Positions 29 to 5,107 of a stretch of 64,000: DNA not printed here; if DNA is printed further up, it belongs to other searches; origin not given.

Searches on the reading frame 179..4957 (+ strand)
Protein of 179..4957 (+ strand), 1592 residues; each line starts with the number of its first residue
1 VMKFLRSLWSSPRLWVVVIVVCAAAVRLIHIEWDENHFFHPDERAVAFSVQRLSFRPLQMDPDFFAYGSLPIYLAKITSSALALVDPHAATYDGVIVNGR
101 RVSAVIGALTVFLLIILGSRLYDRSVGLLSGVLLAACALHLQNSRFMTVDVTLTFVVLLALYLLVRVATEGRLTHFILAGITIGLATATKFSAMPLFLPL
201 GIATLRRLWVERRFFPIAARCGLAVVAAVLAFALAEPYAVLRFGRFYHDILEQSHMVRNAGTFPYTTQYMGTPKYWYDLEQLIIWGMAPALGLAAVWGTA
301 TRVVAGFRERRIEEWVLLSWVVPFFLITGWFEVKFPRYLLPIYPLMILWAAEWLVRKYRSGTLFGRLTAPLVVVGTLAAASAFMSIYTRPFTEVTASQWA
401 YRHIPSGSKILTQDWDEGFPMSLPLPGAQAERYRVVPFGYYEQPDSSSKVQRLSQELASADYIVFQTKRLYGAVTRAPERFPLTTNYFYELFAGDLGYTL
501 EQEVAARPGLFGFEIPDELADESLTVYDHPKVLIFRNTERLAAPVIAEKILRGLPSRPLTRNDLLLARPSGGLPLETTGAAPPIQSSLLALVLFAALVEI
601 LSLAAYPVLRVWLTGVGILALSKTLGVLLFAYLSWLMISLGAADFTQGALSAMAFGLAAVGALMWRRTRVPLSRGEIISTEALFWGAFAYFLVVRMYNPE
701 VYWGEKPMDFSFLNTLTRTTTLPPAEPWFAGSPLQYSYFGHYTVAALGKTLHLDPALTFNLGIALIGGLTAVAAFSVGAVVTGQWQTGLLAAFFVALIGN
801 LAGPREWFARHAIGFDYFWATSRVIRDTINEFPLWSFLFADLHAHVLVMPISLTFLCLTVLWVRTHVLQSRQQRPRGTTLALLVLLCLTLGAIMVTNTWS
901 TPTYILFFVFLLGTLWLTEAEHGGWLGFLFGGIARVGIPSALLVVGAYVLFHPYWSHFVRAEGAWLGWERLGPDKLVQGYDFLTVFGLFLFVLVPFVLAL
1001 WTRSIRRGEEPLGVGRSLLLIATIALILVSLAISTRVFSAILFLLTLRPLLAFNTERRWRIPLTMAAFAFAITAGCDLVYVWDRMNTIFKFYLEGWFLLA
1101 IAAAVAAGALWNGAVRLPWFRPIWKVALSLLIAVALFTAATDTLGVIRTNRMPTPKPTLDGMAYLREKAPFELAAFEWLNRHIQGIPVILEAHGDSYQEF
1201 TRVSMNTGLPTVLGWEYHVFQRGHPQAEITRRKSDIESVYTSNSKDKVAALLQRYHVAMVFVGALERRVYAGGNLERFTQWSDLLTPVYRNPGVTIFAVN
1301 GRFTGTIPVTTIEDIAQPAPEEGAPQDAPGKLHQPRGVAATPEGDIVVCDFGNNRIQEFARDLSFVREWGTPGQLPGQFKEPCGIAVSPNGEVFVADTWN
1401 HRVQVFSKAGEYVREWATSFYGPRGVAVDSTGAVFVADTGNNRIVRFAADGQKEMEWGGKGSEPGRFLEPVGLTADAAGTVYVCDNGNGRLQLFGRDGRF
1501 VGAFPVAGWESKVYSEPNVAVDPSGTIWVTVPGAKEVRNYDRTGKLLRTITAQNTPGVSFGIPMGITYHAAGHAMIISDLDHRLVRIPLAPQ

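Call 56: search_protein_families(library=pfam, proteins=[window:179-4957:+], max_evalue=0.0001)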
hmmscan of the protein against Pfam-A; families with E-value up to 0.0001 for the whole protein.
window:179-4957:+ (1592 aa): 9 families
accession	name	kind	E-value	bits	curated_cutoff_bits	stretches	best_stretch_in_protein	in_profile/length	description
PF10060.15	DUF2298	-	4.6e-89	300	27.8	1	629-1099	1-488/488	Uncharacterized membrane protein (DUF2298)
PF01436.27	NHL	-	2.9e-35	119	20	3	1379-1406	1-28/28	NHL repeat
PF08450.18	SGL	-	1.9e-14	54.3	26.3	0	1384-1453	138-216/246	SMP-30/Gluconolactonase/LRE-like region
PF13231.12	PMT_2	-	7.1e-14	52.8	26.1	1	100-231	25-159/160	Dolichyl-phosphate-mannose-protein mannosyltransferase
PF02366.24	PMT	-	1.1e-12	48.5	22.7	1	96-211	82-203/245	Dolichyl-phosphate-mannose-protein mannosyltransferase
PF24684.1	Vgb_lyase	-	2e-11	43.7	50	1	1375-1547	92-256/290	Virginiamycin B lyase family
PF13449.12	Phytase-like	-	2.2e-07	31.5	27.6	0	1425-1456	72-103/284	Esterase-like activity of phytase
PF25021.1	TEN_NHL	-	3e-06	26.9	27.1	0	1410-1445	131-166/357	Teneurin NHL domain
PF09594.16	GT87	-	3.9e-05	24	25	1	104-326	27-234/237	Glycosyltransferase family 87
